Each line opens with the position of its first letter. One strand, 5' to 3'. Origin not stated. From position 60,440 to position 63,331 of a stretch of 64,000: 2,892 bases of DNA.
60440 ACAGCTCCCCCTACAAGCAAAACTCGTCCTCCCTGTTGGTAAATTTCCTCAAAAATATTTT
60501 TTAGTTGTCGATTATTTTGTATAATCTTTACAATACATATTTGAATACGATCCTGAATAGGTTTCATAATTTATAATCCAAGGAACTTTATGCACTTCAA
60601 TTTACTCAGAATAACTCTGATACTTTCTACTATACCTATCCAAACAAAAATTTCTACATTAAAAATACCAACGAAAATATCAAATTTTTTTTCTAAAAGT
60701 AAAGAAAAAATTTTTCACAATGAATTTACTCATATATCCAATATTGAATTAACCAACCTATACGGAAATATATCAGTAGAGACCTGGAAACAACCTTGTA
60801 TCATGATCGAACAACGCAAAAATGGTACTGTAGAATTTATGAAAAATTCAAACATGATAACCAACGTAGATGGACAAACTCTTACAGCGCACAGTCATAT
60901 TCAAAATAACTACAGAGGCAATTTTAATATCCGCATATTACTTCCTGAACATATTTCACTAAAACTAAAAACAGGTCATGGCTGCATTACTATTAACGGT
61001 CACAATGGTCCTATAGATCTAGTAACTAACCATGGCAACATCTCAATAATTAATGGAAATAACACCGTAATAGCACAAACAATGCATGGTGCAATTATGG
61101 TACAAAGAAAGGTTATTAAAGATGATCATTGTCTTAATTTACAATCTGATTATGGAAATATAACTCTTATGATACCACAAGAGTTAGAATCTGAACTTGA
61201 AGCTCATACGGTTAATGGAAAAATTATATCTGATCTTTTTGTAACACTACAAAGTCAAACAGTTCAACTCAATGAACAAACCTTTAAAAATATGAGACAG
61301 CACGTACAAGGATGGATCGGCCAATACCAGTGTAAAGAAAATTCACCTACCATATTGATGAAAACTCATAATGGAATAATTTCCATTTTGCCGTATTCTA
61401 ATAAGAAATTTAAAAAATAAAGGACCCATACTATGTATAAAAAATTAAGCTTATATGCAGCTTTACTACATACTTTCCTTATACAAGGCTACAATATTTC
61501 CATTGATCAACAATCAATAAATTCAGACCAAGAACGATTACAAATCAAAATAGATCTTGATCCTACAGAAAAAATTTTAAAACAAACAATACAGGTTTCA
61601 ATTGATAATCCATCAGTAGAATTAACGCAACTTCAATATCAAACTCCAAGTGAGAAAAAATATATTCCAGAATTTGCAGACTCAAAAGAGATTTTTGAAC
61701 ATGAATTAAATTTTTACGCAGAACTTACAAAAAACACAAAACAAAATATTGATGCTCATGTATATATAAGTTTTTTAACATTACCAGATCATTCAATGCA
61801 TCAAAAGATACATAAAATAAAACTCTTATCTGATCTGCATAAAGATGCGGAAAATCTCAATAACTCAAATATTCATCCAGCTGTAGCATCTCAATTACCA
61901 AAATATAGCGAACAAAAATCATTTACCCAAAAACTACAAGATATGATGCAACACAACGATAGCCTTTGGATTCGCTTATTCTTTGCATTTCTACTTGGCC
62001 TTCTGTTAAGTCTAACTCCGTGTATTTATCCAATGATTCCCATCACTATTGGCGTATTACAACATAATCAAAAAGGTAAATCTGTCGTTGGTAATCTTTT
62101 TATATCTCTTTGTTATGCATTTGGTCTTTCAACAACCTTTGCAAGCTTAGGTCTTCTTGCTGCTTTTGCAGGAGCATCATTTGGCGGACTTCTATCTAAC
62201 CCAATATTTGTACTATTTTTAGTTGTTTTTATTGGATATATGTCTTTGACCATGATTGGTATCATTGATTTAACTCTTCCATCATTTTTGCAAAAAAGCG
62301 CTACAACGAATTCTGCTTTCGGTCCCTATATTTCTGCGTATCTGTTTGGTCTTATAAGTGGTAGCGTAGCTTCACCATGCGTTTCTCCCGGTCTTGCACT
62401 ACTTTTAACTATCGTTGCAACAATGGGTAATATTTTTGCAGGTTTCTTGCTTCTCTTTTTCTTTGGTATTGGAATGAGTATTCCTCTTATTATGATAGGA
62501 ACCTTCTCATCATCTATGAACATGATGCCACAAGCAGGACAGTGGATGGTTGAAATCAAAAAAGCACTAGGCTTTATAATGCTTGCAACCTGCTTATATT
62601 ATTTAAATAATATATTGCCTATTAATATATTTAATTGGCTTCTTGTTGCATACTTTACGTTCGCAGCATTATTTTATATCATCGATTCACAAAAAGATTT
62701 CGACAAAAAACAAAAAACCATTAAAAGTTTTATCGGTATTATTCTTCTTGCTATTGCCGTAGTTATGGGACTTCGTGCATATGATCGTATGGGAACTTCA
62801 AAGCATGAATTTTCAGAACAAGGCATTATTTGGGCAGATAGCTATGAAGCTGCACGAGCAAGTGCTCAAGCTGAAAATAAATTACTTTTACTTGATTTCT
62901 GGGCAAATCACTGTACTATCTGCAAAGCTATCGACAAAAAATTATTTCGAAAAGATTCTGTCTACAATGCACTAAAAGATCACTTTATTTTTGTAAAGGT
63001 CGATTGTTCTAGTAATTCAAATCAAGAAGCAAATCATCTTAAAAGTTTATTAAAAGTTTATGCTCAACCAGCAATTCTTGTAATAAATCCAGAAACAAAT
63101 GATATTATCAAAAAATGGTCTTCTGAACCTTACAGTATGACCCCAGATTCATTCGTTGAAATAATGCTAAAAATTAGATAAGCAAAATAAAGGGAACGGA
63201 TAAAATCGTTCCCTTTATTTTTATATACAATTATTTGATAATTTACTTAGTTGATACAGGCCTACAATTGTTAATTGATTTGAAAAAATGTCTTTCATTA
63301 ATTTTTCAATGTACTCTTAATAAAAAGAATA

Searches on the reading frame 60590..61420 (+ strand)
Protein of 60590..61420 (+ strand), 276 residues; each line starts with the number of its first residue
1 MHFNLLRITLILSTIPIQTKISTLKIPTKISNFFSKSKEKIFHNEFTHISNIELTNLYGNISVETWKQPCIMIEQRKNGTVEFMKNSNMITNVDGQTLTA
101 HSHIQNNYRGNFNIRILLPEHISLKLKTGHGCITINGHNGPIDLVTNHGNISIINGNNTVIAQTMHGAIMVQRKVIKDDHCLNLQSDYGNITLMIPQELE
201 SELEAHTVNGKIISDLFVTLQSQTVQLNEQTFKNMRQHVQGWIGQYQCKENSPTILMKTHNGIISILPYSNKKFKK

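Call 74: search_protein_families(library=pfam, proteins=[window:60590-61420:+], max_evalue=0.001)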
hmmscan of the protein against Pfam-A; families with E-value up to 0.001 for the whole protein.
window:60590-61420:+ (276 aa): 2 families
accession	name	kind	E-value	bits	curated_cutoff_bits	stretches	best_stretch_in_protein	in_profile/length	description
PF13349.12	DUF4097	-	7.7e-06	25.9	22.9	1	50-233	78-229/247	Toastrack DUF4097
PF24016.2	DUF7330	-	0.00015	21.9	27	0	161-248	75-157/187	Domain of unknown function (DUF7330)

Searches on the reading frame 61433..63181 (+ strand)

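Call 74: search_protein_families(library=pfam, proteins=[window:61433-63181:+], max_evalue=0.001)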
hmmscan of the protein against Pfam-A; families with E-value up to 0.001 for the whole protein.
window:61433-63181:+ (582 aa): 8 families
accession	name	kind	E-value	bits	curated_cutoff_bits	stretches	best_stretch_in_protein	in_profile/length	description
PF02683.22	DsbD_TM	-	1.4e-44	152.4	27.1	1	179-394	2-218/219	Cytochrome C biogenesis protein transmembrane domain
PF13899.12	Thioredoxin_7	-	1.2e-11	45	27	1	467-553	2-83/83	Thioredoxin-like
PF13386.12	DsbD_2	-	3.8e-11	43.7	24.9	1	185-371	2-184/199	Cytochrome C biogenesis protein transmembrane region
PF13098.12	Thioredoxin_2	-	5.2e-08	33.6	27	1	478-554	1-85/104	Thioredoxin-like domain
PF00085.26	Thioredoxin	-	1.3e-07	32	23.5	1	479-553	15-81/103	Thioredoxin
PF03190.21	Thioredox_DsbH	-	2e-07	31.5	27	1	462-527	17-82/163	Protein of unknown function, DUF255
PF13905.12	Thioredoxin_8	-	0.00014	22.6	27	1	482-557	1-72/94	Thioredoxin-like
PF11412.14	DsbD_N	-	0.00029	21.3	25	1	28-110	14-96/119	Thiol:disulfide interchange protein DsbD, N-terminal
